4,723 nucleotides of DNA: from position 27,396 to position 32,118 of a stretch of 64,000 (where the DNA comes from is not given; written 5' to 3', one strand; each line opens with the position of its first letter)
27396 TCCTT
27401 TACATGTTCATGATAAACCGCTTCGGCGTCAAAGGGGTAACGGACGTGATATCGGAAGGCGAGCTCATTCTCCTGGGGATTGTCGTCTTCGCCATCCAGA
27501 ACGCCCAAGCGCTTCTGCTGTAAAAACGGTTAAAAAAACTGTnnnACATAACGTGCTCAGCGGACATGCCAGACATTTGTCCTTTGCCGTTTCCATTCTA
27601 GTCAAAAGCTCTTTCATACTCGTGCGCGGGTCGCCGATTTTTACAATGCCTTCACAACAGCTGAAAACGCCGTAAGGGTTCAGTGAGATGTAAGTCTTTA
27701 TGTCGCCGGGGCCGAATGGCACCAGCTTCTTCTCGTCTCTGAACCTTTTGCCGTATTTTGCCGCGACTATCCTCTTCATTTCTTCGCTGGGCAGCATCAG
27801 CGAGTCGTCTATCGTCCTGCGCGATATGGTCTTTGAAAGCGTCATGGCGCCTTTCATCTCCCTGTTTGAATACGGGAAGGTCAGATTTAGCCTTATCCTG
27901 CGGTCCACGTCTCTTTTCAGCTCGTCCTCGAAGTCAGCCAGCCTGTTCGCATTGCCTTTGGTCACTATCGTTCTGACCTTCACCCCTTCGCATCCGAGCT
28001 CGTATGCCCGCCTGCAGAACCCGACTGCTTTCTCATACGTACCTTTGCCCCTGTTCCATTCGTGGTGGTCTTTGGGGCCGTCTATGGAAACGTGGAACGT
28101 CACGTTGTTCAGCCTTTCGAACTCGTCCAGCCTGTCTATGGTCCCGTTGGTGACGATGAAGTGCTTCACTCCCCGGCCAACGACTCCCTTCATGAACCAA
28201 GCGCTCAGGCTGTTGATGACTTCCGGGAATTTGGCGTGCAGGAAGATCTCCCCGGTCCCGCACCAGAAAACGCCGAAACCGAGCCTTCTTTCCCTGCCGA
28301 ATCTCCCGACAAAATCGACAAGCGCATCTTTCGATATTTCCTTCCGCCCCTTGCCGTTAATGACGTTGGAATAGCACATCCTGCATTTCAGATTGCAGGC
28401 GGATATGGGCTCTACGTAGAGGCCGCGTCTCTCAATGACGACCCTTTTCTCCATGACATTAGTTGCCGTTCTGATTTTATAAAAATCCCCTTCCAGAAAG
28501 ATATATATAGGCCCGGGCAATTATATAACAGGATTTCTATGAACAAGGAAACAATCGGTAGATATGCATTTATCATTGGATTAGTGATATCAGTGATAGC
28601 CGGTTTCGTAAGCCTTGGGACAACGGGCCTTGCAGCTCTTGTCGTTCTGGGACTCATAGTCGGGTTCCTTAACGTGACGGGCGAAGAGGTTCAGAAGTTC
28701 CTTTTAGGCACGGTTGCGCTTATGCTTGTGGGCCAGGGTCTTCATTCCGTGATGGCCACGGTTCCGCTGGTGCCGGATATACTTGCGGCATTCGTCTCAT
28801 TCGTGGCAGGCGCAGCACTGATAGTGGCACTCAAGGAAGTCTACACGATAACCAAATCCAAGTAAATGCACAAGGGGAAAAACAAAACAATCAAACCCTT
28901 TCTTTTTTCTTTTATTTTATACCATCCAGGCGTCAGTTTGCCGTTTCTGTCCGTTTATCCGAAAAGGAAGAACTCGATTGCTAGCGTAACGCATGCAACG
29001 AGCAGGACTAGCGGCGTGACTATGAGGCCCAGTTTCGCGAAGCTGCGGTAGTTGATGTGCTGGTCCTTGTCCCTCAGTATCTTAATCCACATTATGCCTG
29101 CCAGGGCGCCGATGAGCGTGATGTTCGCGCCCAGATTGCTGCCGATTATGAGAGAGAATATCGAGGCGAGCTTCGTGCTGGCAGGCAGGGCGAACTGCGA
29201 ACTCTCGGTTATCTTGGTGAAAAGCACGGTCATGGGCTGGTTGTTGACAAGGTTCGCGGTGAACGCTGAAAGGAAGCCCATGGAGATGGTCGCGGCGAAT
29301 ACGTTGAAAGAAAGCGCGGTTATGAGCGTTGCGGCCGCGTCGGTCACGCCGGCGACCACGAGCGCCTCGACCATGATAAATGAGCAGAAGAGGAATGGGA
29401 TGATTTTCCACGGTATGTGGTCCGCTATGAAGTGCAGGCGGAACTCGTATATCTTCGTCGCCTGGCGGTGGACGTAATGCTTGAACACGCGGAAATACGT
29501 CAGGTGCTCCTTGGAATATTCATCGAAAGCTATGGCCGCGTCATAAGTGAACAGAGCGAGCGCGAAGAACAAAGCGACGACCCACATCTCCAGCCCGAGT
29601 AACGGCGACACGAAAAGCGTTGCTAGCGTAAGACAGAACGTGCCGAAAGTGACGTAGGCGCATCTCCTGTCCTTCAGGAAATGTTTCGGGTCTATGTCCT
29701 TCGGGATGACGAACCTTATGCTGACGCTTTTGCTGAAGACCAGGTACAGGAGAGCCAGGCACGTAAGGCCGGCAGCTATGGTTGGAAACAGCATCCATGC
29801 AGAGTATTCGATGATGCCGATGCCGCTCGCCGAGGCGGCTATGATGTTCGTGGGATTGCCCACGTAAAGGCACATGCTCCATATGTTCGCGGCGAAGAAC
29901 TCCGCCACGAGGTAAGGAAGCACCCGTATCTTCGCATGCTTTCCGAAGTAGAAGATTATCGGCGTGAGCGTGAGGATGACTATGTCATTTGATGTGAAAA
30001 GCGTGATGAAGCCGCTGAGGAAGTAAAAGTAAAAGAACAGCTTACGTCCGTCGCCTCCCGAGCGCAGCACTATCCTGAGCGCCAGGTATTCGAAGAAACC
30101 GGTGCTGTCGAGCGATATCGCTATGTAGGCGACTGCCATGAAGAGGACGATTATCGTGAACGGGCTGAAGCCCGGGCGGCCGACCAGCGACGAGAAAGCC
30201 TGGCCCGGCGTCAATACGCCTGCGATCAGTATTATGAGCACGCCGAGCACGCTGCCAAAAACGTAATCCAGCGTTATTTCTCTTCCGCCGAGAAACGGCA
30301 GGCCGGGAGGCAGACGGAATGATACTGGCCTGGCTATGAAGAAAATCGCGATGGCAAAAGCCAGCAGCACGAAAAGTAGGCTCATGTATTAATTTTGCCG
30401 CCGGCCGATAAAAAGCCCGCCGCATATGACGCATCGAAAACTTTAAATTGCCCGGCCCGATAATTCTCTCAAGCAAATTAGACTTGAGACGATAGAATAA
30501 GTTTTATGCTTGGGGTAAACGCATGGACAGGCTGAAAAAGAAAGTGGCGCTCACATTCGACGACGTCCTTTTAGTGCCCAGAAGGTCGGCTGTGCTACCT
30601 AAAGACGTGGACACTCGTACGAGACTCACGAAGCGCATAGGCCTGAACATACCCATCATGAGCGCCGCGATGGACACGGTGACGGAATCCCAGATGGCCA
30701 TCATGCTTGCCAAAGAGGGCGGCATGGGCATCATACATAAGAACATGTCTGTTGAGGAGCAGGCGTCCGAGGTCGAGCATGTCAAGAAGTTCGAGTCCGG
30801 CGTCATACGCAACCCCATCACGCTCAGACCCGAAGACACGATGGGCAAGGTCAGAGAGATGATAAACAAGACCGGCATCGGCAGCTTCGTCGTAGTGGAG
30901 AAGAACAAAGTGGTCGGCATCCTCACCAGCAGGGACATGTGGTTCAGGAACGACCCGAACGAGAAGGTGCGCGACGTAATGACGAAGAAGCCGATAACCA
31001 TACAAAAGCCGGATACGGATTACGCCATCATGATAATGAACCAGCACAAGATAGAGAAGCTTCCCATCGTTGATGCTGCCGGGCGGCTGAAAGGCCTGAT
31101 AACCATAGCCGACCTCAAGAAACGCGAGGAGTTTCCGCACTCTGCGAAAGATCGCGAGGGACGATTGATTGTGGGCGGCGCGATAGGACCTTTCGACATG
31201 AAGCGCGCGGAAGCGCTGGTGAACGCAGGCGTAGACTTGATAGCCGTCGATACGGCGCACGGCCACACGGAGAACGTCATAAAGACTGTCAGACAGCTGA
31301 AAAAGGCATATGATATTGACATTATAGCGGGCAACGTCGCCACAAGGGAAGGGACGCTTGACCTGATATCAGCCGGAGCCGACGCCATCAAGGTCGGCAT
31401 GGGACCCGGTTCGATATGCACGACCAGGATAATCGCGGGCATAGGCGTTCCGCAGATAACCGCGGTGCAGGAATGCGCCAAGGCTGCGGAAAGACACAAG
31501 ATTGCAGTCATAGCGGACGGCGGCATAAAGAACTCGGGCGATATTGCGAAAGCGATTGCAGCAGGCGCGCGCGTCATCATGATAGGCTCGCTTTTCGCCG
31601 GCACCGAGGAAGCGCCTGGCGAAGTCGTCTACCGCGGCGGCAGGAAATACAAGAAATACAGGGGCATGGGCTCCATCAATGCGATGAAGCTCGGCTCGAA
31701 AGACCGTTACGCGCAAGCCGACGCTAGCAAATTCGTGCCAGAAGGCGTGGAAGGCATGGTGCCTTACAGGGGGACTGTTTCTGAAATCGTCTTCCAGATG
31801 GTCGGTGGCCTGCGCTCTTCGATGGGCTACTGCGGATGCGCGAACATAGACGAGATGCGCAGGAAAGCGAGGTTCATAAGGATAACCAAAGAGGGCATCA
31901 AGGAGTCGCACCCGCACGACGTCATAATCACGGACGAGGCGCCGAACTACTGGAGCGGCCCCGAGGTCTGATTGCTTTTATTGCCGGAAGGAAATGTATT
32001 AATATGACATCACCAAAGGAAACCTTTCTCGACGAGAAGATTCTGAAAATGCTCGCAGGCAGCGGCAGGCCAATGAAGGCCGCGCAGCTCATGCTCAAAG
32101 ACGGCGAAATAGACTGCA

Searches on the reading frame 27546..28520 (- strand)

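Call 53: search_protein_families(library=pfam, proteins=[window:27546-28520:-], max_evalue=0.001)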
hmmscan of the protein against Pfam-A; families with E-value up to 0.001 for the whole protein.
window:27546-28520:- (325 aa): 1 family
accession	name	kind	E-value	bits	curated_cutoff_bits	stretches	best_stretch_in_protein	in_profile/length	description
PF04055.27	Radical_SAM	-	3.1e-16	60.4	29.5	1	37-189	2-153/166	Radical SAM superfamily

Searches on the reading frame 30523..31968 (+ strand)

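Call 53: search_protein_families(library=pfam, proteins=[window:30523-31968:+], max_evalue=0.001)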
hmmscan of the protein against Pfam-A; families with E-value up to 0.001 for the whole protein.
window:30523-31968:+ (482 aa): 7 families
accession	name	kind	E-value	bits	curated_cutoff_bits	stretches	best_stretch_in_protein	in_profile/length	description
PF00478.31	IMPDH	-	1.9e-160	534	25.6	1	9-465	1-345/345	IMP dehydrogenase / GMP reductase domain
PF00571.33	CBS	-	3.2e-18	66.2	24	2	95-138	6-50/57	CBS domain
PF03060.21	NMO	-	1.1e-08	35.3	28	1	267-369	138-236/331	Nitronate monooxygenase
PF01070.24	FMN_dh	-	2.7e-08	33.7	24.9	1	253-359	207-306/350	FMN-dependent dehydrogenase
PF04131.20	NanE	-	2.2e-05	24.2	27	1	226-358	54-176/192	Putative N-acetylmannosamine-6-phosphate epimerase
PF01645.23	Glu_synthase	-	0.00018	21.3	20.4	1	251-356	190-305/369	Conserved region in glutamate synthase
PF00977.27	His_biosynth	-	0.00019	21.4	23.6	1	212-358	73-222/228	Histidine biosynthesis protein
